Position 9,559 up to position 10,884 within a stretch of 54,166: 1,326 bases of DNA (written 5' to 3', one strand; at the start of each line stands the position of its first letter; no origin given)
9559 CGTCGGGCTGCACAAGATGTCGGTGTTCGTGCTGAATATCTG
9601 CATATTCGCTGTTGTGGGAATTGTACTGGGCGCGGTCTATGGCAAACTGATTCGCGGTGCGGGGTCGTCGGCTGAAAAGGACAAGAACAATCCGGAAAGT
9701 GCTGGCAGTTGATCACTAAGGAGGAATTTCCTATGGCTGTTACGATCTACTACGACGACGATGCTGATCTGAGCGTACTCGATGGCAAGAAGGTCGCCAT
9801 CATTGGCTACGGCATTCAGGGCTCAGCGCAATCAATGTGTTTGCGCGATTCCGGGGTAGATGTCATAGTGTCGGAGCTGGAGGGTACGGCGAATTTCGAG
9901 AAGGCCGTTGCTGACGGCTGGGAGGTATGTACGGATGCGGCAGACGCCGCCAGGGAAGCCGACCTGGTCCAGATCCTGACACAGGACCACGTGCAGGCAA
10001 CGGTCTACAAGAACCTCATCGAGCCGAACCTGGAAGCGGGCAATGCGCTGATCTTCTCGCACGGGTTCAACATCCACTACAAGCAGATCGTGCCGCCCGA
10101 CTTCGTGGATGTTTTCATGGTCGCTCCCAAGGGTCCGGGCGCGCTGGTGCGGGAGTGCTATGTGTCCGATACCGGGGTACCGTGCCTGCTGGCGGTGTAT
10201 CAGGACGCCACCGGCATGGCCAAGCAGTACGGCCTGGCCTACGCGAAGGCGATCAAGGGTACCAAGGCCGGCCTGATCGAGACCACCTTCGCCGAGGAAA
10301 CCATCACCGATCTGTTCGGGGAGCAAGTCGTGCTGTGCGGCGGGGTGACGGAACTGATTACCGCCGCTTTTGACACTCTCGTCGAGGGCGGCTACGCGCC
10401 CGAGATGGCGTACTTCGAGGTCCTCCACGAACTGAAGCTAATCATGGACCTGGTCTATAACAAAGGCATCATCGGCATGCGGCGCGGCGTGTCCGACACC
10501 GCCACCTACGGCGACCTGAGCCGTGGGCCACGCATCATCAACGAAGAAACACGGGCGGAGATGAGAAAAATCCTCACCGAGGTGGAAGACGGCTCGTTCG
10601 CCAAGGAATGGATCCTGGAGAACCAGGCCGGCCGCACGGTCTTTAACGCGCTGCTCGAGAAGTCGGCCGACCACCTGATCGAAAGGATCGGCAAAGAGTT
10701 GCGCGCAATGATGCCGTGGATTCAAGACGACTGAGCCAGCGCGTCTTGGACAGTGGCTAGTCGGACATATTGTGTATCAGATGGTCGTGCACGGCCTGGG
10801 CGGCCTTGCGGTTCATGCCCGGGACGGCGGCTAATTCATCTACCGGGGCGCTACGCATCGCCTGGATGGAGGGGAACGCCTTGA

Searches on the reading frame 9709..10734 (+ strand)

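Call 7: search_protein_families(library=pfam, proteins=[window:9709-10734:+])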
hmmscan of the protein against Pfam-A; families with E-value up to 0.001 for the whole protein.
window:9709-10734:+ (341 aa): 4 families
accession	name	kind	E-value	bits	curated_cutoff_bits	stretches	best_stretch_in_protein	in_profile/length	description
PF07991.19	KARI_N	-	1.7e-63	213.6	20.6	1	24-188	2-165/165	Acetohydroxy acid isomeroreductase, NADPH-binding domain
PF01450.25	KARI_C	-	2.5e-60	203.4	29.1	1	194-337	1-144/144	Ketol-acid reductoisomerase, C-terminal domain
PF03446.21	NAD_binding_2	-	1.6e-05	25.4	21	1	28-116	1-91/161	NAD binding domain of 6-phosphogluconate dehydrogenase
PF00670.27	AdoHcyase_NAD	-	2.3e-05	25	27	1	23-90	20-85/162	S-adenosyl-L-homocysteine hydrolase, NAD binding domain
